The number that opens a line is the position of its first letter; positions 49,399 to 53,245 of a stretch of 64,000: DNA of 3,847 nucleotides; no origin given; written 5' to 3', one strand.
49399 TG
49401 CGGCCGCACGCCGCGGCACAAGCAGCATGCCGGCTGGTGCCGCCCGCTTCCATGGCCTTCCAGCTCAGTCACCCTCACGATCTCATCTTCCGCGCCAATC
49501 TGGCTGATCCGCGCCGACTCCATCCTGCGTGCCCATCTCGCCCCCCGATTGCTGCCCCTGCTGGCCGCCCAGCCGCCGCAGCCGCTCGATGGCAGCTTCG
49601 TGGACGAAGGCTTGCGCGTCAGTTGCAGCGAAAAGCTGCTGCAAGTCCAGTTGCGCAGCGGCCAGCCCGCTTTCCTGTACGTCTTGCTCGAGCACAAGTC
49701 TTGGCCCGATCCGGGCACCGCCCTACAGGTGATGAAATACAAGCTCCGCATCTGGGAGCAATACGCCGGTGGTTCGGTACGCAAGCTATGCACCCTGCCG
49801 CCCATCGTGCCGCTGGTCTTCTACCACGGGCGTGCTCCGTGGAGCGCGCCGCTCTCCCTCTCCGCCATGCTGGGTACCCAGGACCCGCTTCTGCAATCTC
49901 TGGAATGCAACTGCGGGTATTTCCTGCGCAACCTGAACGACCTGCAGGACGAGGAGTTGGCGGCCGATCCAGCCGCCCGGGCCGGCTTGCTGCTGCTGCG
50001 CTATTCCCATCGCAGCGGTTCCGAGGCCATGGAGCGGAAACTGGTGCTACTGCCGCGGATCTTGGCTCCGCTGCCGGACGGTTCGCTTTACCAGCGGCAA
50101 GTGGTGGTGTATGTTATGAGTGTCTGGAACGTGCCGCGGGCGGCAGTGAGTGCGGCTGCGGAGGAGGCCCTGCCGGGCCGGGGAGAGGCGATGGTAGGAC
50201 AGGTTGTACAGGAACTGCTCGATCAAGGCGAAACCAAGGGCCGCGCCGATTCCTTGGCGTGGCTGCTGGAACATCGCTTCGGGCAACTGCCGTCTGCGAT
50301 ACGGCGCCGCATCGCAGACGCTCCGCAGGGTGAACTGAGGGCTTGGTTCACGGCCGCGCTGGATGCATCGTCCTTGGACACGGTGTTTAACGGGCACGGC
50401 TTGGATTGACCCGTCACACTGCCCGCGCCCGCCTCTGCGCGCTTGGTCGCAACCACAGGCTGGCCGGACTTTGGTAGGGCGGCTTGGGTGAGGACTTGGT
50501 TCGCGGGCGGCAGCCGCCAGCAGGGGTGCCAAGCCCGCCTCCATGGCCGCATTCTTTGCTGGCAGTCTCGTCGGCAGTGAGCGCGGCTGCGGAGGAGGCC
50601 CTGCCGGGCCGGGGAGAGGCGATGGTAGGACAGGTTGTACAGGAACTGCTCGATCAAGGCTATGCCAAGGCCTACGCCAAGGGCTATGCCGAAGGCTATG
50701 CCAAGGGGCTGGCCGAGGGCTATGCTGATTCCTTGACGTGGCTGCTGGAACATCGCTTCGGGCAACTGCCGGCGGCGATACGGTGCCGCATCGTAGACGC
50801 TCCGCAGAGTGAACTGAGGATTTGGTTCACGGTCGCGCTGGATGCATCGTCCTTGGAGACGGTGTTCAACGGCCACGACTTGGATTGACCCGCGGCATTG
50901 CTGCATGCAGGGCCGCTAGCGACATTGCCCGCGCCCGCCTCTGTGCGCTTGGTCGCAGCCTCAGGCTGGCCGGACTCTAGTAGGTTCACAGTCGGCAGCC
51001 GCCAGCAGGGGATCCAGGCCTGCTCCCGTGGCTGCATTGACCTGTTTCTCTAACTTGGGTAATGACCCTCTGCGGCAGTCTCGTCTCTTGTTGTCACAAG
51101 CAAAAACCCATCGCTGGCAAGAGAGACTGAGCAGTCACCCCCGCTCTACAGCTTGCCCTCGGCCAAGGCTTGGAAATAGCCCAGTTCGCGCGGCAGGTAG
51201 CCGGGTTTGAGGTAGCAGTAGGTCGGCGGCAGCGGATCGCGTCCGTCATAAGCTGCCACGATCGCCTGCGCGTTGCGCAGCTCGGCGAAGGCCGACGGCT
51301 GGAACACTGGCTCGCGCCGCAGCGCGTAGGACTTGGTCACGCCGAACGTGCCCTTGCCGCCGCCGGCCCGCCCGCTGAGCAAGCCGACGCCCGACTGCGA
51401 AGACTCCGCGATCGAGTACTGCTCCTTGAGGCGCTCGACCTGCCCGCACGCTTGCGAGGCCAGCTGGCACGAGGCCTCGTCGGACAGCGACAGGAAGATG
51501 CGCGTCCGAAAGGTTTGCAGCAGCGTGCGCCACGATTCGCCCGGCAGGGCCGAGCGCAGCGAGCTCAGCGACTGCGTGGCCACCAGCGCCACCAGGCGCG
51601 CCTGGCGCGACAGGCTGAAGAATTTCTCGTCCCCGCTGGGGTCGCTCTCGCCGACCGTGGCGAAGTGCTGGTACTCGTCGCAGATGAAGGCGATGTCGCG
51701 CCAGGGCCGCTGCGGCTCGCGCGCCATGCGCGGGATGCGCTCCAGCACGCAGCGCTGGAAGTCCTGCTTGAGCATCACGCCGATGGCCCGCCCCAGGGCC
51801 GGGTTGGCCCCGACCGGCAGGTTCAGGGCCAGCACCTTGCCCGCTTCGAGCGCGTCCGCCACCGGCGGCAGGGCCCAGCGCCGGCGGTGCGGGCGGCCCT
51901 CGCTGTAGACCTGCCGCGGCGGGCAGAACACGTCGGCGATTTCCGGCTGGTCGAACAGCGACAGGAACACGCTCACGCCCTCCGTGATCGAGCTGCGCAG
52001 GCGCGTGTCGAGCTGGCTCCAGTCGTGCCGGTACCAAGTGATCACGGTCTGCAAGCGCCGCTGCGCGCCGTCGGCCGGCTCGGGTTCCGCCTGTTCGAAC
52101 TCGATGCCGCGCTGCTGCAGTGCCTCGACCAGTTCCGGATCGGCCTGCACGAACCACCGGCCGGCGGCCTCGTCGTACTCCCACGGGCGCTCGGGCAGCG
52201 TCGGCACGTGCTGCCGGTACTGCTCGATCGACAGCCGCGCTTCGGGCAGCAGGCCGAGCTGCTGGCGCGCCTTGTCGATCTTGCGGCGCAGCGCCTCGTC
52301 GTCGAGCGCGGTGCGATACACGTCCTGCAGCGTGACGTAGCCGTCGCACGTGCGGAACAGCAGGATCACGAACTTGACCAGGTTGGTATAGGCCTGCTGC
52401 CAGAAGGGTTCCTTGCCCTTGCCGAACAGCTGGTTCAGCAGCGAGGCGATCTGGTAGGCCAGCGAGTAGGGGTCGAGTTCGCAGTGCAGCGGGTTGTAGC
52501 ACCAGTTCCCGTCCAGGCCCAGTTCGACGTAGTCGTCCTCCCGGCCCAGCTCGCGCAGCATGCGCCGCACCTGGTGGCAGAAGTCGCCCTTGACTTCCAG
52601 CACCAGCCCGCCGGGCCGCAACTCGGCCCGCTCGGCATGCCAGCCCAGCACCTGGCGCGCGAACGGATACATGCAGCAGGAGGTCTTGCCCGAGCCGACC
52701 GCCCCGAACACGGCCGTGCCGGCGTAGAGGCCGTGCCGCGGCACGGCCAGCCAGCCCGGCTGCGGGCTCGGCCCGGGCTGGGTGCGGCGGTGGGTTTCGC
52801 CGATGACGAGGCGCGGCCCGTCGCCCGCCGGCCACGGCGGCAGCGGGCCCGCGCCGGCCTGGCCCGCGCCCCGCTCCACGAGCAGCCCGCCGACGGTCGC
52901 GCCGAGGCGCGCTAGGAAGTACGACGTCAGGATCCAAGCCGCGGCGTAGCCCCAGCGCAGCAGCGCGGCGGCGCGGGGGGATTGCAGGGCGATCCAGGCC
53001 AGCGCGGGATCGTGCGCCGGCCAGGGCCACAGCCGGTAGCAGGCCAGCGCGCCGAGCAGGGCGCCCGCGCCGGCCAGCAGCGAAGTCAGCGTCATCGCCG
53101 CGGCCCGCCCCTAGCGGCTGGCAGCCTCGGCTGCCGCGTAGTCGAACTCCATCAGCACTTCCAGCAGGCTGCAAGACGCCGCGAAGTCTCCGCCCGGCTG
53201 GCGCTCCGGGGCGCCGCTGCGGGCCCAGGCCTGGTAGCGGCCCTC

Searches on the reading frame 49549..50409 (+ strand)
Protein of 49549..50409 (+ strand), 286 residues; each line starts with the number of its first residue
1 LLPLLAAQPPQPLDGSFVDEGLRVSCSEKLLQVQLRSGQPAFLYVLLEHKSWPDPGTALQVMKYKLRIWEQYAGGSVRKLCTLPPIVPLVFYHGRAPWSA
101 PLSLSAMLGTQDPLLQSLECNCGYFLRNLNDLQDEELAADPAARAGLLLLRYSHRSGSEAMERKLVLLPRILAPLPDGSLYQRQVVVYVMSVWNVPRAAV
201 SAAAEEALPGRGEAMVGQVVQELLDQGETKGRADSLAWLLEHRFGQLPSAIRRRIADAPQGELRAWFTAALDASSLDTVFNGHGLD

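Call 5: search_protein_families(library=pfam, proteins=[window:49549-50409:+], max_evalue=0.01)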
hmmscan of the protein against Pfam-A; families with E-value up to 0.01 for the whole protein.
window:49549-50409:+ (286 aa): 1 family
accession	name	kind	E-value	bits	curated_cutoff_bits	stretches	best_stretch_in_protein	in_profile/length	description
PF04754.18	Transposase_31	-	2.6e-29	102.7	21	1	7-164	35-187/203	Putative transposase, YhgA-like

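Call 21: search_protein_families(library=padloc, proteins=[window:49549-50409:+], max_evalue=0.01)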
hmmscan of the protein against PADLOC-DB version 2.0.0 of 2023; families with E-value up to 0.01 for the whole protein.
window:49549-50409:+ (286 aa): 0 families

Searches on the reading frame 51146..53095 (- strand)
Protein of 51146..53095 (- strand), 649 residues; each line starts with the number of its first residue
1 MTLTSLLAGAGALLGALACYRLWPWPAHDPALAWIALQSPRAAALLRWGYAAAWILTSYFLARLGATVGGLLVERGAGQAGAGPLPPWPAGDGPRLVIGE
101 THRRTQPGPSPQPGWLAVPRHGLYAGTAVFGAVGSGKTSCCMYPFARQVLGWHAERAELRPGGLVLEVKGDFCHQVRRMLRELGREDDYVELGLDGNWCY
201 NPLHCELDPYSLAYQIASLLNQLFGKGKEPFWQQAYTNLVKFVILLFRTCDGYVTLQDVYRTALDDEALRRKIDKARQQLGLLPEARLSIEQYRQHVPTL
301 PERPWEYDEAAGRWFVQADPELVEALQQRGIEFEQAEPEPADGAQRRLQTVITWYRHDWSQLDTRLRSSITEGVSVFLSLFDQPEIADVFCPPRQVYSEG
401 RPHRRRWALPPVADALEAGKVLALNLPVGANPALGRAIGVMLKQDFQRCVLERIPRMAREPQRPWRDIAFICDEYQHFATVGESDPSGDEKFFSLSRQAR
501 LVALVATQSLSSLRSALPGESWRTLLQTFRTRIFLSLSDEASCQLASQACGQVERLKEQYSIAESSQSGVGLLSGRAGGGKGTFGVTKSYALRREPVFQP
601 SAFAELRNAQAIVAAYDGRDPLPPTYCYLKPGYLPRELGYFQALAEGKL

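Call 5: search_protein_families(library=pfam, proteins=[window:51146-53095:-], max_evalue=0.01)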
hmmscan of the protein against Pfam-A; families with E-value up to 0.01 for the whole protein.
window:51146-53095:- (649 aa): 2 families
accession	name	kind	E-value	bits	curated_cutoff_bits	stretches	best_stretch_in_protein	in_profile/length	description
PF12696.13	TraG-D_C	-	6.6e-09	36.2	22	1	469-606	3-124/126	TraM recognition site of TraD and TraG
PF10412.15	TrwB_AAD_bind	-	0.0002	20.8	20.5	0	502-567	275-342/387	Type IV secretion-system coupling protein DNA-binding domain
